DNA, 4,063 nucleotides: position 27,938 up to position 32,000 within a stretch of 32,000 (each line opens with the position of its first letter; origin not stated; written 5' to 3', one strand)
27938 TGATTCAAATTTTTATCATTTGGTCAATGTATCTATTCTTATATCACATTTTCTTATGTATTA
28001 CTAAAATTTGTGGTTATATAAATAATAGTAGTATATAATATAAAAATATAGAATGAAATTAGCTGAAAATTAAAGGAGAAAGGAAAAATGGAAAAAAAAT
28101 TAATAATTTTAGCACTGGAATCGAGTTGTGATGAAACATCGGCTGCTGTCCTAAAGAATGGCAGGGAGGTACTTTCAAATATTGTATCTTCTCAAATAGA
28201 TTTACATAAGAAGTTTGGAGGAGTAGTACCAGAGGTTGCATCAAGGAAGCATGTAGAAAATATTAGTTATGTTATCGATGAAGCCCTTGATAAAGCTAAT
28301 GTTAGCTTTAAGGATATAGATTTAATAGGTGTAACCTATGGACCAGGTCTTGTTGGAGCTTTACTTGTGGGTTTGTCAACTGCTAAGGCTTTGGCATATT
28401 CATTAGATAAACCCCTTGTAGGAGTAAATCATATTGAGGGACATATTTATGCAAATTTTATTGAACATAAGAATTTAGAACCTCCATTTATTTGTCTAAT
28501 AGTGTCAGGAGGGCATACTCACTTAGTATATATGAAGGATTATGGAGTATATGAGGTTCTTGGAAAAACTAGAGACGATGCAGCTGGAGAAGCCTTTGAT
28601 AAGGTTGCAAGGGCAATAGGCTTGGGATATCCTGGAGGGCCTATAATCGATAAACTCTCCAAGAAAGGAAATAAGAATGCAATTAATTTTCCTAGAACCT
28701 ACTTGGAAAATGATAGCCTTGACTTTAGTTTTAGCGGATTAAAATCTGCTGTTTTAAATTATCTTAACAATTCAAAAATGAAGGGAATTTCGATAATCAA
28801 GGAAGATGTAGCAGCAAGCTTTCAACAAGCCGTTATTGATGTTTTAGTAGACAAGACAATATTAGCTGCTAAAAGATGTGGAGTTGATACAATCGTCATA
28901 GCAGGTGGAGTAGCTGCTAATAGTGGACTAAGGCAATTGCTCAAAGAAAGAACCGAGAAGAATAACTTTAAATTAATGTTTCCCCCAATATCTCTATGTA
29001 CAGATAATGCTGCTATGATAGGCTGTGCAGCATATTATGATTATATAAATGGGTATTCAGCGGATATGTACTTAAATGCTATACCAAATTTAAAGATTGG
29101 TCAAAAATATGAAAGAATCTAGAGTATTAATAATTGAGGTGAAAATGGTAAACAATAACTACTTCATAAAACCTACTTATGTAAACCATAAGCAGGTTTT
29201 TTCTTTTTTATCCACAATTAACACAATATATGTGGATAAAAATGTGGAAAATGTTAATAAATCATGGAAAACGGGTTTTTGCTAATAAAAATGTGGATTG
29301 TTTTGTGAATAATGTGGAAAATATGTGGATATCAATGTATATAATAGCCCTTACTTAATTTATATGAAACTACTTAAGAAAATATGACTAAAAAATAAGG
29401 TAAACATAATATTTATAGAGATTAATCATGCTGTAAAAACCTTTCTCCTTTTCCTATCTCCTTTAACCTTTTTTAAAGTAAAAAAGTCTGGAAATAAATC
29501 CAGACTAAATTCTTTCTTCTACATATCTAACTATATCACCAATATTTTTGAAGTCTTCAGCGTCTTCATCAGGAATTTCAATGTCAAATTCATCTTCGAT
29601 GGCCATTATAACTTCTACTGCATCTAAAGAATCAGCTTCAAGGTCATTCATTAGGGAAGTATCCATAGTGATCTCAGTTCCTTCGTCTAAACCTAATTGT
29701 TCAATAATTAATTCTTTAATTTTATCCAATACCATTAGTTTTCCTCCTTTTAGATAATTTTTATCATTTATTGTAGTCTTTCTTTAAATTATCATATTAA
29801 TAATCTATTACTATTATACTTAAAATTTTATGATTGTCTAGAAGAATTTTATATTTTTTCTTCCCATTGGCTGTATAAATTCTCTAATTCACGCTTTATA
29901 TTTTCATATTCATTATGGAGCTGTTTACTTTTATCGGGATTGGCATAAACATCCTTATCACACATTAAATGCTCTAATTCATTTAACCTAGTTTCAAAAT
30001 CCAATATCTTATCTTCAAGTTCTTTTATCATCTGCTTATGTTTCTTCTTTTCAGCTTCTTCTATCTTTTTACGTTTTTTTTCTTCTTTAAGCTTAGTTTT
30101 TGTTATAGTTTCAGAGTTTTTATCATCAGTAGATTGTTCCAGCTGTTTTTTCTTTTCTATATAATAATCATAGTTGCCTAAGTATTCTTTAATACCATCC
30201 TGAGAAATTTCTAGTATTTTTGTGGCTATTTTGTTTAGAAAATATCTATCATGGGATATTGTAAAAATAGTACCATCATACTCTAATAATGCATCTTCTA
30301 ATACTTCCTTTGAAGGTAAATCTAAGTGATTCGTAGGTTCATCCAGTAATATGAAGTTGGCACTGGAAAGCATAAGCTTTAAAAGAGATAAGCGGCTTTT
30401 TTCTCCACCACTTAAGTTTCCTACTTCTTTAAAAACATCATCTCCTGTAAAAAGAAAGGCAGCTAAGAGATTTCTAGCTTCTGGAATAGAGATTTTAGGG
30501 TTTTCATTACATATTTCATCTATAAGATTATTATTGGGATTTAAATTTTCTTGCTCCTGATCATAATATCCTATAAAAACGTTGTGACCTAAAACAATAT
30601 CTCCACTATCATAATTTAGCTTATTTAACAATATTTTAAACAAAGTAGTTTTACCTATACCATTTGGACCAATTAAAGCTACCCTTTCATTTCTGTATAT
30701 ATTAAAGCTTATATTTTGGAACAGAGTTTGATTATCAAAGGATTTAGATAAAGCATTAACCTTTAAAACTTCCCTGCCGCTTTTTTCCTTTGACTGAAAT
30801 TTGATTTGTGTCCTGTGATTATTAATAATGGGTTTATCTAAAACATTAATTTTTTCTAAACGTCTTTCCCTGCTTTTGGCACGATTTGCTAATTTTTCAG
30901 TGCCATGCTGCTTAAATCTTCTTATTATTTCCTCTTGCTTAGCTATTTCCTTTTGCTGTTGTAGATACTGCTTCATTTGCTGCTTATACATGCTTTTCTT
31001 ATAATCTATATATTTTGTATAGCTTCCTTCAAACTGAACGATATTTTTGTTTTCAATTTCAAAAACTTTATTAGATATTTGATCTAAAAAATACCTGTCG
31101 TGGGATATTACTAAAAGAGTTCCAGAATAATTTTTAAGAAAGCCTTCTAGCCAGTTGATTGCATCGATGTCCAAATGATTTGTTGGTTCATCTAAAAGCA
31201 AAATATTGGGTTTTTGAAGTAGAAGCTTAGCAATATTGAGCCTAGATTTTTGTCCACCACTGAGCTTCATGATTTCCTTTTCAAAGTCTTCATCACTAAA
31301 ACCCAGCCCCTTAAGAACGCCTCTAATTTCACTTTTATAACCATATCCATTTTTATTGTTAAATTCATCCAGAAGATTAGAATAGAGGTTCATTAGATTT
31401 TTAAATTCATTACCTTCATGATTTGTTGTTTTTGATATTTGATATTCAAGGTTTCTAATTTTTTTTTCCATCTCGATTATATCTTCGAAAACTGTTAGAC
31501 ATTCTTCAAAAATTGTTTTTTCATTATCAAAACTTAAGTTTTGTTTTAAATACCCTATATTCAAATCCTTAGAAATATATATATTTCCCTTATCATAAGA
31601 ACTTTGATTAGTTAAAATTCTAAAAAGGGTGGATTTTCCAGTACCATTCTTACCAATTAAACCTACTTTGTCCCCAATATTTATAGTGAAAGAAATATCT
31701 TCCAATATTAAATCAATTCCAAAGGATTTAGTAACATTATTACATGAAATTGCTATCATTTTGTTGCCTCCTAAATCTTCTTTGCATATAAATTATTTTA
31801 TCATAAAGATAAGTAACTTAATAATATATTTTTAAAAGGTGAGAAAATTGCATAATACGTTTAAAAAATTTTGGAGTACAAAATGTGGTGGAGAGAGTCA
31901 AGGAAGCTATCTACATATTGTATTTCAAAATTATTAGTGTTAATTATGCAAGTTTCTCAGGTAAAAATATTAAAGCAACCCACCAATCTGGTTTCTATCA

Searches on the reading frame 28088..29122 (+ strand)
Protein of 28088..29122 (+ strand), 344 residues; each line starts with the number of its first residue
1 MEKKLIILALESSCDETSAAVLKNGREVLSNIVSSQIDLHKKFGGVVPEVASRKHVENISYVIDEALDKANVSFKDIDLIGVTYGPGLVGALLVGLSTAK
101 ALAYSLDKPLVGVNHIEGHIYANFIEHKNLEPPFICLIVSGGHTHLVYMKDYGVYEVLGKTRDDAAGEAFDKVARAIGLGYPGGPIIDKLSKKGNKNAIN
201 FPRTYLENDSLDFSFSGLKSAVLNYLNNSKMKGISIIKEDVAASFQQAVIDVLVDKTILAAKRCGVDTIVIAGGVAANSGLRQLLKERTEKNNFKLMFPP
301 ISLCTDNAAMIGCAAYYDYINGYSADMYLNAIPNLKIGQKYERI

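Call 11: search_protein_families(library=pfam, proteins=[window:28088-29122:+])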
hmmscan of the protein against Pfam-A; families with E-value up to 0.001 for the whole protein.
window:28088-29122:+ (344 aa): 3 families
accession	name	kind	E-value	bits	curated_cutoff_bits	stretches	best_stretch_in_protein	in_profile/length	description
PF00814.31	TsaD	-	4.6e-105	351.5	24.8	1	27-312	1-263/264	tRNA N6-adenosine threonylcarbamoyltransferase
PF22521.2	HypF_C_2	-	2.1e-08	34.7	27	1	237-306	165-234/241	Carbamoyltransferase, Kae1-like Domain, second subdomain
PF02543.21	Carbam_trans_N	-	2.6e-05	24.2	24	1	171-293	207-328/346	Carbamoyltransferase N-terminus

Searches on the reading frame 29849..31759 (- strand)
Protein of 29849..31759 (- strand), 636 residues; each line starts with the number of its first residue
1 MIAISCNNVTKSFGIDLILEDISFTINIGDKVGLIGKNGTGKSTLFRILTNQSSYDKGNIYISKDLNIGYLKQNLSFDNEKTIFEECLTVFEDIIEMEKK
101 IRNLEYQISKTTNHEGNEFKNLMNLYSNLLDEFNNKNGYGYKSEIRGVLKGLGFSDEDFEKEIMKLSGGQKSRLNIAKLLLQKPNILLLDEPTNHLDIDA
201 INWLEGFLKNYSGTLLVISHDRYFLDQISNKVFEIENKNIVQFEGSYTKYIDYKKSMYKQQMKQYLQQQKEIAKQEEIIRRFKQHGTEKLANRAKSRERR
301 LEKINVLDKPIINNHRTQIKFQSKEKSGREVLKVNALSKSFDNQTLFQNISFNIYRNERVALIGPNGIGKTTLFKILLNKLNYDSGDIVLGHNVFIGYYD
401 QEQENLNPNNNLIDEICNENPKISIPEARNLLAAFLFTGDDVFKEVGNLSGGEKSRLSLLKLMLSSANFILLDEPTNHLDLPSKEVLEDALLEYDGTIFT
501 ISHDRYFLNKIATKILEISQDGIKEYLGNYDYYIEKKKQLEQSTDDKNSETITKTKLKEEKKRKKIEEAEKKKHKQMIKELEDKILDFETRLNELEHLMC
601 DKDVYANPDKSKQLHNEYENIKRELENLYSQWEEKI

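Call 11: search_protein_families(library=pfam, proteins=[window:29849-31759:-])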
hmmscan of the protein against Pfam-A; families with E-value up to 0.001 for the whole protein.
window:29849-31759:- (636 aa): 21 families
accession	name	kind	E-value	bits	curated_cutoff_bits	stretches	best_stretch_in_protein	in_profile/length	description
PF00005.33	ABC_tran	-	1.2e-49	168.9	25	2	19-194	1-137/137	ABC transporter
PF12848.13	ABC_tran_Xtn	-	2e-19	69.9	25.9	1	233-318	1-82/85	ABC transporter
PF16326.10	ABC_tran_CTD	-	7.4e-12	45.8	32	1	572-634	4-66/69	ABC transporter C-terminal domain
PF13304.12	AAA_21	-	7.7e-12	46.3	27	0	166-226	238-304/304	AAA domain, putative AbiEii toxin, Type IV TA system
PF13401.12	AAA_22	-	1.3e-06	29.2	27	0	360-392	8-33/130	AAA domain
PF13521.12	AAA_28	-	2.3e-06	28.4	27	0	359-383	1-25/164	AAA domain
PF13555.12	AAA_29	-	2.9e-06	27.4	27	0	25-46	18-39/61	P-loop containing region of AAA domain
PF00004.35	AAA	-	3.2e-06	28.1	21.2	0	361-384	2-25/131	ATPase family associated with various cellular activities (AAA)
PF01926.29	MMR_HSR1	-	1.6e-05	25.4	21.9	0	31-54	1-24/113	50S ribosome-binding GTPase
PF00006.31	ATP-synt_ab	-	2e-05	24.8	29.5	0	21-62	6-47/213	ATP synthase alpha/beta family, nucleotide-binding domain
PF13238.12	AAA_18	-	4.1e-05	24.5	29.4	0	32-98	1-66/128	AAA domain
PF07728.20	AAA_5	-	0.00011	22.6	22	0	360-390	2-32/139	AAA domain (dynein-related subfamily)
PF00910.28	RNA_helicase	-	0.00015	22.6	21.5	0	361-387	2-33/105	RNA helicase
PF13191.12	AAA_16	-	0.00016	22.6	32.6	0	359-457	26-116/167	AAA ATPase domain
PF03193.22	RsgA_GTPase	-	0.00016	22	30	0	331-388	81-137/174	RsgA GTPase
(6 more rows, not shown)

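Call 14: find_encoding_contigs(protein=window:29849-31759:-, flank=10000, max_places=10)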
Protein window:29849-31759:- (636 aa): 2 contigs read that carry it; 1 place shown.
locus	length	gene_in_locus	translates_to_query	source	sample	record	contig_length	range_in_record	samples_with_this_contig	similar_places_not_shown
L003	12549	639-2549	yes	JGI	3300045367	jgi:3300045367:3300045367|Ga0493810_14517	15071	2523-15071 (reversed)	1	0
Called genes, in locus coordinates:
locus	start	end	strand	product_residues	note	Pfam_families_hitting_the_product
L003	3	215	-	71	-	?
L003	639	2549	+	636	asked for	PF00005:ABC_tran, PF13555:AAA_29 (faint), PF00004:AAA (faint), PF01926:MMR_HSR1 (faint), PF13238:AAA_18 (faint), PF12848:ABC_tran_Xtn, PF00005:ABC_tran, PF16326:ABC_tran_CTD, +3 more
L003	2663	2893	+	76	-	PF00550:PP-binding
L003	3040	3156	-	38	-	-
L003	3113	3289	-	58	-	-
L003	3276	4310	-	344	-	PF00814:TsaD, PF22521:HypF_C_2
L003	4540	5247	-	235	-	PF04893:Yip1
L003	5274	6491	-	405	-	PF12704:MacB_PCD, PF02687:FtsX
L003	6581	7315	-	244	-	PF02463:SMC_N (faint), PF00005:ABC_tran, PF13304:AAA_21 (faint)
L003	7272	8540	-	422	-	PF00364:Biotin_lipoyl (faint), PF25917:BSH_RND, PF25973:BSH_CzcB, PF25984:BSH_YknX, PF25881:HH_YBHG (weak), PF25954:Beta-barrel_RND_2 (weak), PF25990:Beta-barrel_YknX, PF25989:YknX_C, +1 more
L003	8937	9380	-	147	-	PF13302:Acetyltransf_3, PF13420:Acetyltransf_4 (weak), PF13673:Acetyltransf_10, PF00583:Acetyltransf_1, PF13508:Acetyltransf_7, PF08445:FR47 (weak)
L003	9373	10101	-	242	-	PF00814:TsaD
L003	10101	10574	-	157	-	PF02367:TsaE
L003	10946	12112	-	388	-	PF07969:Amidohydro_3 (weak), PF01979:Amidohydro_1, PF07969:Amidohydro_3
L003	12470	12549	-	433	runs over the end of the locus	PF07690:MFS_1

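Call 32: find_homologous_proteins(query=window:29849-31759:-, max_evalue=1e-100)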
Query window:29849-31759:- (636 aa): 7996 proteins with E <= 1e-100 among 8000 candidates; the best 120 are listed.
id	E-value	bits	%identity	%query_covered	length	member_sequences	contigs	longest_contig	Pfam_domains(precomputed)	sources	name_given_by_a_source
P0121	0.0e+0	1386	100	100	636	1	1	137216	PF01926.30,PF00005.34,PF13521.13,PF13555.13,PF00004.36,PF13401.13,PF13238.13,PF13304.13,PF12848.14,PF16326.11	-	-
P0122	0.0e+0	1177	83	100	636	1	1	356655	PF01926.30,PF13555.13,PF00004.36,PF13401.13,PF13238.13,PF07728.21,PF13304.13,PF00931.29,PF16326.11,PF00005.34,PF13521.13,PF00910.29,PF02463.26,PF12848.14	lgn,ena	-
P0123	0.0e+0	1173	83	100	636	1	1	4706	PF01926.30,PF00005.34,PF13555.13,PF00910.29,PF00004.36,PF13401.13,PF02463.26,PF13304.13,PF00931.29,PF12848.14,PF16326.11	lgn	-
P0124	0.0e+0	1136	80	100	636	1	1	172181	PF00005.34,PF00006.32,PF13521.13,PF13555.13,PF00004.36,PF13401.13,PF13304.13,PF20720.4,PF12848.14,PF16326.11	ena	-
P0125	0.0e+0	1133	80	100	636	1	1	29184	PF00006.32,PF13555.13,PF00004.36,PF13401.13,PF13304.13,PF00931.29,PF16326.11,PF00005.34,PF13521.13,PF00910.29,PF20720.4,PF12848.14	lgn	-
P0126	0.0e+0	1123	79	100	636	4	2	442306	PF00005.34,PF08477.20,PF13521.13,PF13555.13,PF00004.36,PF13401.13,PF02463.26,PF13304.13,PF12848.14,PF16326.11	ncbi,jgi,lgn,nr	ncbi:MAG: ABC-F family ATP-binding cassette domain-containing protein [Maledivibacter sp.]|jgi:ATP-b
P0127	0.0e+0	1119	79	100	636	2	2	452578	PF00005.34,PF00006.32,PF13521.13,PF13555.13,PF00910.29,PF00004.36,PF13401.13,PF13304.13,PF12848.14,PF16326.11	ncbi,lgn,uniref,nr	ncbi:ribosomal protection-like ABC-F family protein [Maledivibacter halophilus]|uniref:ATP-binding c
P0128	0.0e+0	1105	79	100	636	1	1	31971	PF01926.30,PF00005.34,PF13555.13,PF00004.36,PF13401.13,PF02463.26,PF13304.13,PF12848.14,PF16326.11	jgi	-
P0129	0.0e+0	1102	78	100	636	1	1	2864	PF00005.34,PF13521.13,PF00004.36,PF13401.13,PF13238.13,PF02463.26,PF13304.13,PF12848.14,PF16326.11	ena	-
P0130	0.0e+0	1100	78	100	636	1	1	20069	PF00005.34,PF13521.13,PF00004.36,PF13401.13,PF02463.26,PF13304.13,PF12848.14,PF16326.11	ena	-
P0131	0.0e+0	1100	78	100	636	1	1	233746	PF00005.34,PF13521.13,PF00004.36,PF13401.13,PF02463.26,PF13304.13,PF12848.14,PF16326.11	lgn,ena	-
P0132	0.0e+0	1099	78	100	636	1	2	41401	PF00005.34,PF13521.13,PF00004.36,PF13401.13,PF13238.13,PF02463.26,PF13304.13,PF12848.14,PF16326.11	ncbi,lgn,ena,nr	ncbi:MAG: ABC-F family ATP-binding cassette domain-containing protein [Clostridia bacterium]|nr:ABC-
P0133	0.0e+0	1099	78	100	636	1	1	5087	PF00005.34,PF13521.13,PF00004.36,PF13401.13,PF02463.26,PF13304.13,PF12848.14,PF16326.11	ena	-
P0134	0.0e+0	1098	78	100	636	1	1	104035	PF00005.34,PF13521.13,PF00004.36,PF13401.13,PF13238.13,PF02463.26,PF13304.13,PF12848.14,PF16326.11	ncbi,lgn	-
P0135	0.0e+0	1097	78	100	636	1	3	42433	PF00005.34,PF13521.13,PF00004.36,PF13401.13,PF02463.26,PF13304.13,PF12848.14,PF16326.11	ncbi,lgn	-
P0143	0.0e+0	1065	75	100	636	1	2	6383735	PF01926.30,PF00005.34,PF13555.13,PF02463.26,PF13304.13,PF20720.4,PF12848.14,PF16326.11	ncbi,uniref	ncbi:ABC-F family ATP-binding cassette domain-containing protein [Wukongibacter baidiensis]|uniref:A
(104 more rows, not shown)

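Call 36: find_encoding_contigs(protein=P0122, flank=10000, max_places=2)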
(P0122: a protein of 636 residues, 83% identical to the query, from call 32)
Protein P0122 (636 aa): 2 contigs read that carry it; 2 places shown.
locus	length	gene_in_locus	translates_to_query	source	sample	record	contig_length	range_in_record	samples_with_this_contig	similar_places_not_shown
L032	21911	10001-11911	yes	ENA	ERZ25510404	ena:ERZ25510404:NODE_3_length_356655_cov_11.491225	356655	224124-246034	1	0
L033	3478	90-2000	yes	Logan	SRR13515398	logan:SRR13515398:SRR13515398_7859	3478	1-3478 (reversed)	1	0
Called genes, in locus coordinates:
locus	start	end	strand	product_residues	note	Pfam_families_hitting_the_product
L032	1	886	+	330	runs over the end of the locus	PF12974:Phosphonate-bd, PF16868:NMT1_3, PF04069:OpuAC (faint), PF09084:NMT1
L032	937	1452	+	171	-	PF08905:DUF1850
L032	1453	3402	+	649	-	PF06808:DctM, PF11874:DUF3394 (weak)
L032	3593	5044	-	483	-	PF12838:Fer4_7 (weak), PF13187:Fer4_9 (weak), PF00037:Fer4, PF12837:Fer4_6 (weak), PF13237:Fer4_10, PF13484:Fer4_16 (weak), PF00037:Fer4, PF02906:Fe_hyd_lg_C, +6 more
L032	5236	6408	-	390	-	PF07228:SpoIIE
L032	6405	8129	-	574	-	PF13237:Fer4_10 (weak), PF14697:Fer4_21 (faint), PF02906:Fe_hyd_lg_C, PF04060:FeS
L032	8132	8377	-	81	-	PF01257:2Fe-2S_thioredx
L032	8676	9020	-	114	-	PF12986:DUF3870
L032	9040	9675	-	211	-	PF06971:Put_DNA-bind_N, PF01408:GFO_IDH_MocA (weak), PF02629:CoA_binding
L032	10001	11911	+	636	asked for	PF00005:ABC_tran, PF00931:NB-ARC (faint), PF02463:SMC_N (faint), PF13555:AAA_29 (faint), PF00004:AAA (faint), PF12848:ABC_tran_Xtn, PF00005:ABC_tran, PF16326:ABC_tran_CTD, +7 more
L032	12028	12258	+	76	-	PF00550:PP-binding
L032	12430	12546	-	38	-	-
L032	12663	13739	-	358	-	PF00814:TsaD, PF22521:HypF_C_2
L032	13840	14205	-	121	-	-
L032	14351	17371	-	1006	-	PF00873:ACR_tran, PF02355:SecD_SecF_C (faint), PF03176:MMPL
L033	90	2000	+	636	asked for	PF00005:ABC_tran, PF00931:NB-ARC (faint), PF02463:SMC_N (faint), PF13555:AAA_29 (faint), PF00004:AAA (faint), PF12848:ABC_tran_Xtn, PF00005:ABC_tran, PF16326:ABC_tran_CTD, +7 more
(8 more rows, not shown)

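Call 37: find_encoding_contigs(protein=P0126, flank=10000, max_places=1)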
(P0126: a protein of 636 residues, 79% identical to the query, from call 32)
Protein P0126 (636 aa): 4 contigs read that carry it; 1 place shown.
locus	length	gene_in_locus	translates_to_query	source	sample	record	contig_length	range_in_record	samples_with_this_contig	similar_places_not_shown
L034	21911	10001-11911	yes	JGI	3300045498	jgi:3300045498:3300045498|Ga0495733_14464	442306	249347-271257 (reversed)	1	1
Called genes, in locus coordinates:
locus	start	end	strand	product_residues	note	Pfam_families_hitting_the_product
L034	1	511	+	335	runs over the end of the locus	PF16868:NMT1_3, PF04069:OpuAC (weak), PF12974:Phosphonate-bd, PF09084:NMT1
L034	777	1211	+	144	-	PF08905:DUF1850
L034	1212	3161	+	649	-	PF06808:DctM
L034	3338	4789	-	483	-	PF12838:Fer4_7 (weak), PF13187:Fer4_9 (weak), PF25160:LdpA_Fe-S-bd (weak), PF00037:Fer4, PF12837:Fer4_6 (weak), PF13237:Fer4_10, PF00037:Fer4, PF02906:Fe_hyd_lg_C, +7 more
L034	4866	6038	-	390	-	PF07228:SpoIIE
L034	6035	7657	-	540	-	PF02906:Fe_hyd_lg_C, PF04060:FeS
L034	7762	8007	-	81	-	PF01257:2Fe-2S_thioredx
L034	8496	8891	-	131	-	PF12986:DUF3870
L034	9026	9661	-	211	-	PF06971:Put_DNA-bind_N, PF01408:GFO_IDH_MocA (weak), PF02629:CoA_binding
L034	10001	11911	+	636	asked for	PF00005:ABC_tran, PF02463:SMC_N (faint), PF13555:AAA_29 (faint), PF00004:AAA (faint), PF08477:Roc (faint), PF12848:ABC_tran_Xtn, PF00005:ABC_tran, PF16326:ABC_tran_CTD, +3 more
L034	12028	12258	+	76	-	PF00550:PP-binding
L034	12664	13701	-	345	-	PF00814:TsaD, PF22521:HypF_C_2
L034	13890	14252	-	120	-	-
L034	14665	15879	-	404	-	PF12704:MacB_PCD, PF02687:FtsX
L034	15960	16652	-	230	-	PF02463:SMC_N (faint), PF00005:ABC_tran, PF13304:AAA_21 (faint)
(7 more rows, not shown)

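Call 38: find_encoding_contigs(protein=P0143, flank=10000, max_places=1)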
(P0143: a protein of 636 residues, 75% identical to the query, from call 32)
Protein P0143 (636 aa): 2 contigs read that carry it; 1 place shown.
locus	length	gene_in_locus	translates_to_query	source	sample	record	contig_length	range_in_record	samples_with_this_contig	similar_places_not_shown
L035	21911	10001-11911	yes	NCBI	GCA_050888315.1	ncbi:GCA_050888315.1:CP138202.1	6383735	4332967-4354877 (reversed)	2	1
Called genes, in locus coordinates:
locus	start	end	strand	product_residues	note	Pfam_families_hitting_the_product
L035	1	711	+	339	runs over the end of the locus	PF16868:NMT1_3, PF12974:Phosphonate-bd, PF09084:NMT1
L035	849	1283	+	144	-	PF08905:DUF1850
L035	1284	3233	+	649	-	PF06808:DctM, PF11874:DUF3394 (weak)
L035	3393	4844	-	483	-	PF12838:Fer4_7 (weak), PF13187:Fer4_9 (weak), PF00037:Fer4, PF12837:Fer4_6 (weak), PF13237:Fer4_10, PF14697:Fer4_21 (weak), PF00037:Fer4, PF02906:Fe_hyd_lg_C, +6 more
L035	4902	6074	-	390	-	PF07228:SpoIIE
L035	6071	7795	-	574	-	PF02906:Fe_hyd_lg_C, PF04060:FeS, PF13426:PAS_9 (faint)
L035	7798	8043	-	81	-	PF01257:2Fe-2S_thioredx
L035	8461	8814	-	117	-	PF12986:DUF3870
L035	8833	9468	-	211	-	PF06971:Put_DNA-bind_N, PF02629:CoA_binding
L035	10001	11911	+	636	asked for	PF00005:ABC_tran, PF02463:SMC_N (faint), PF13555:AAA_29 (faint), PF01926:MMR_HSR1 (faint), PF13304:AAA_21 (faint), PF12848:ABC_tran_Xtn, PF00005:ABC_tran, PF16326:ABC_tran_CTD, +1 more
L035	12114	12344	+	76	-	PF14573:PP-binding_2 (weak), PF00550:PP-binding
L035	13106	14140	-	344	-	PF00814:TsaD, PF02543:Carbam_trans_N (weak), PF22521:HypF_C_2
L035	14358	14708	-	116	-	-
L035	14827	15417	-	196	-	PF00440:TetR_N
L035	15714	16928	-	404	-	PF12704:MacB_PCD, PF02687:FtsX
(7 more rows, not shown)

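Call 63: search_protein_families(library=pfam, proteins=[L003:3-215:-], max_evalue=1)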
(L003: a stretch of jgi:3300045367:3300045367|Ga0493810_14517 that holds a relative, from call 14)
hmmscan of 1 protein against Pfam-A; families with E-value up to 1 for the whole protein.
L003:3-215:- (71 aa): 3 families
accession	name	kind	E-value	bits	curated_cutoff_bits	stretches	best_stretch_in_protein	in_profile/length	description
PF16770.11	RTT107_BRCT_5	-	0.039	14.3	27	1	20-66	12-57/100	Regulator of Ty1 transposition protein 107 BRCT domain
PF22872.1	DUF7018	-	0.052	14.2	27.8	1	16-63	8-54/116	Domain of unknown function (DUF7018)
PF24861.2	SUS_N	-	0.061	13.9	25.4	1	9-63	3-59/115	Sucrose synthase N-terminal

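Call 65: search_protein_families(library=ncbifam, proteins=[L003:3-215:-], max_evalue=1)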
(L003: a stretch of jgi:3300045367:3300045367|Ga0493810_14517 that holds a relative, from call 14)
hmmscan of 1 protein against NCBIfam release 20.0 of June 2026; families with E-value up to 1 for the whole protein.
L003:3-215:- (71 aa): 0 families

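Call 66: find_homologous_proteins(query=L003:3-215:-, max_evalue=0.001)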
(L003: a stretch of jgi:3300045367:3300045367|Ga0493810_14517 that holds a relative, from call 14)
Query L003:3-215:- (71 aa): 2 proteins with E <= 0.001 among 4 candidates.
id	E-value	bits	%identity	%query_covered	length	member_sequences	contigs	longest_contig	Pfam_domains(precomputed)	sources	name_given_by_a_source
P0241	1.0e-31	125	100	92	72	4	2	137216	-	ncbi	ncbi:hypothetical protein, partial [Paramaledivibacter caminithermalis]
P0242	3.8e-24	101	83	90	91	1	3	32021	-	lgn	-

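Call 68: find_encoding_contigs(protein=P0242, flank=10000, max_places=4)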
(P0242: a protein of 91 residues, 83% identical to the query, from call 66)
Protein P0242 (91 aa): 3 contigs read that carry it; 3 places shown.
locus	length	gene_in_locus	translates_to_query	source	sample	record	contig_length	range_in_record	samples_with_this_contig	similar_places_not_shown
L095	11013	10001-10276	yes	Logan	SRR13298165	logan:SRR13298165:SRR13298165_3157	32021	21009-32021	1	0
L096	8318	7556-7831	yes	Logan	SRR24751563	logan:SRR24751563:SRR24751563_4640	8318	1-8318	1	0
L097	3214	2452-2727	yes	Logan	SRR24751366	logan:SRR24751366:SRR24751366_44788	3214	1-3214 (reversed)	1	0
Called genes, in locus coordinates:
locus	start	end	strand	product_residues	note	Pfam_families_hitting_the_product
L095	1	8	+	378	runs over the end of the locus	-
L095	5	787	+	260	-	PF20085:TGL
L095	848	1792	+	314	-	-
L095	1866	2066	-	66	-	PF00313:CSD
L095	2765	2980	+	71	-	-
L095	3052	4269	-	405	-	PF00291:PALP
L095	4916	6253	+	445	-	PF02812:ELFV_dehydrog_N, PF00208:ELFV_dehydrog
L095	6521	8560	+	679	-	PF02743:dCache_1, PF22673:MCP-like_PDC_1, PF00672:HAMP (weak), PF00015:MCPsignal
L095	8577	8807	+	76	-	PF07833:Cu_amine_oxidN1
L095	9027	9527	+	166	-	PF00515:TPR_1 (faint), PF13181:TPR_8 (faint), PF13428:TPR_14 (faint), PF14559:TPR_19 (faint), PF13424:TPR_12 (weak), PF07719:TPR_2 (weak)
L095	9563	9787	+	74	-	PF03572:Peptidase_S41 (weak)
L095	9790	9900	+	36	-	PF23544:AtuA_ferredoxin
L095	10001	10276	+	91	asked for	-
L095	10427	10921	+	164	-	PF06782:UPF0236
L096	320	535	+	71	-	-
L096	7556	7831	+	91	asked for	-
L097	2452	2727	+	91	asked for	-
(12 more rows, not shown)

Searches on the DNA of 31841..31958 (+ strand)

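Call 42: search_dna_similar(query=window:31841-31958:+, collection=plasmids, mode=distant, max_evalue=0.01)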
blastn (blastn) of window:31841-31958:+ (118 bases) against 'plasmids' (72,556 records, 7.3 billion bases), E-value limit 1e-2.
No match.

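Call 43: search_dna_similar(query=window:31841-31958:+, collection=phages, mode=distant, max_evalue=0.01)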
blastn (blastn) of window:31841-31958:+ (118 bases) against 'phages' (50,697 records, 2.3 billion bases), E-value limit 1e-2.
No match.
